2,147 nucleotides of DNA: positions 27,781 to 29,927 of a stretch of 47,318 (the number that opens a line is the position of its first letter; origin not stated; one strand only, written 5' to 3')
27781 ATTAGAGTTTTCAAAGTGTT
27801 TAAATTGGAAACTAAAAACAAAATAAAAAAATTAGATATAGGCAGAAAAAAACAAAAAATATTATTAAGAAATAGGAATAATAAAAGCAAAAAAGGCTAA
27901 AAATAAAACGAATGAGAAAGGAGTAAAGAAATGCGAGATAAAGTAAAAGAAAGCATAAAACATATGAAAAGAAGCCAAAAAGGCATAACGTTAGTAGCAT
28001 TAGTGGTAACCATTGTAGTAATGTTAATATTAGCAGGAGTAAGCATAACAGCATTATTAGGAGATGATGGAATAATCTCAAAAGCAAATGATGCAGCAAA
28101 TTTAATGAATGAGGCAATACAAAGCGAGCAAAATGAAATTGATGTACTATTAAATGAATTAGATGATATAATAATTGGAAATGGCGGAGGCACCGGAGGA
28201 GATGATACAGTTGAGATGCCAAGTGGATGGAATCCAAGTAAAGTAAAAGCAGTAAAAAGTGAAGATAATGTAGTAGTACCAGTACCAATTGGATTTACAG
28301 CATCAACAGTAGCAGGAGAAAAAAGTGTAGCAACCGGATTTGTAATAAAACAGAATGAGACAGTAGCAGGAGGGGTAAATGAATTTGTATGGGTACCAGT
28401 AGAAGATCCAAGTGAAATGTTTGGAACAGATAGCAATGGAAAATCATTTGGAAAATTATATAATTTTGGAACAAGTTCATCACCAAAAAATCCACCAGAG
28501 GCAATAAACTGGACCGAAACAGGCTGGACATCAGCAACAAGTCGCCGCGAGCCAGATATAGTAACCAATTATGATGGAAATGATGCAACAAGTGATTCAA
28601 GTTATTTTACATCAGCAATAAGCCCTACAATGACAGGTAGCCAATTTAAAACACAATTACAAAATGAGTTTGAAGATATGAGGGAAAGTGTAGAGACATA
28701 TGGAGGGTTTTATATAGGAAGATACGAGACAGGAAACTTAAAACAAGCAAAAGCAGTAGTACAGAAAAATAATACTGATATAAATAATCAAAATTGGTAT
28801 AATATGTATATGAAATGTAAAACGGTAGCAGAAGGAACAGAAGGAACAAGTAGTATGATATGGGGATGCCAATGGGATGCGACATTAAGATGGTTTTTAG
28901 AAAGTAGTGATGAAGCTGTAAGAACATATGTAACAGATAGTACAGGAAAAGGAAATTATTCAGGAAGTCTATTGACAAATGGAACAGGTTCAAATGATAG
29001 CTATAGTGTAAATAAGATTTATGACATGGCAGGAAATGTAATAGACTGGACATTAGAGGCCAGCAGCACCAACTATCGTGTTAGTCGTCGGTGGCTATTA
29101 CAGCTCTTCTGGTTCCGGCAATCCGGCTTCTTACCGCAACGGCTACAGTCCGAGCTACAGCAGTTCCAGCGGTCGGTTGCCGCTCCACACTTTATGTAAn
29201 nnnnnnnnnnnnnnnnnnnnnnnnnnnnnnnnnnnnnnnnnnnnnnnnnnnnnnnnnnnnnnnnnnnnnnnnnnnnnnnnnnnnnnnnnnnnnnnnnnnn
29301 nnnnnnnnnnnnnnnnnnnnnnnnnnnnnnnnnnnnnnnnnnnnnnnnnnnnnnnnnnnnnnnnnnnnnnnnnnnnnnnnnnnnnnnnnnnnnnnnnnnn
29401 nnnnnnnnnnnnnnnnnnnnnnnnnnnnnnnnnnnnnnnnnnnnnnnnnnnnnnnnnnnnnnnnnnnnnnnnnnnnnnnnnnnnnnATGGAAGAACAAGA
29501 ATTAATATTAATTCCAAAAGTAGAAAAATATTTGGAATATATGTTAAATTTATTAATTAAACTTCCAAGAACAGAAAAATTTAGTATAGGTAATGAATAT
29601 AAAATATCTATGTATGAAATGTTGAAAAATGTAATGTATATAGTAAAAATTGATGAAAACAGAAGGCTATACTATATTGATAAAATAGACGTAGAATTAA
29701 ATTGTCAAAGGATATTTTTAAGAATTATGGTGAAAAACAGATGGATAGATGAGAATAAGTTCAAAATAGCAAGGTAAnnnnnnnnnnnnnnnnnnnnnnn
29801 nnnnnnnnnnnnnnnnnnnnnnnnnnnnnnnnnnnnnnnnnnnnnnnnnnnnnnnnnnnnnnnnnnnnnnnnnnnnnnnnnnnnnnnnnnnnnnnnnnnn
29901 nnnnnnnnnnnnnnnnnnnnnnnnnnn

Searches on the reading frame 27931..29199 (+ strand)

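Call 65: search_protein_families(library=pfam, proteins=[window:27931-29199:+], max_evalue=0.001)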
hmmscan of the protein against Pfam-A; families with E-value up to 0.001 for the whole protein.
window:27931-29199:+ (422 aa): 1 family
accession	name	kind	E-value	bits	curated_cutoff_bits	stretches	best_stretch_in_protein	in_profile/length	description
PF07963.17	N_methyl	-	0.00075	19.4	21.2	0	13-37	1-25/27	Prokaryotic N-terminal methylation motif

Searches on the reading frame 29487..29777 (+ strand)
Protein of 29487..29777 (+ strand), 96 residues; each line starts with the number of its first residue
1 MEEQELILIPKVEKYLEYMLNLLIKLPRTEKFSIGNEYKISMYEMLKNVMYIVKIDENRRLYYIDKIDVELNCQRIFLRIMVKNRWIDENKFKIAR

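Call 65: search_protein_families(library=pfam, proteins=[window:29487-29777:+], max_evalue=0.001)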
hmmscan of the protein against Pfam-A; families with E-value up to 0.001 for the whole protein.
window:29487-29777:+ (96 aa): 1 family
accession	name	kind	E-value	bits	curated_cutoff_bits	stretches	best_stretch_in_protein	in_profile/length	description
PF22296.2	bAvd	-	2.4e-10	41.3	40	1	6-94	1-88/107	bAvd-like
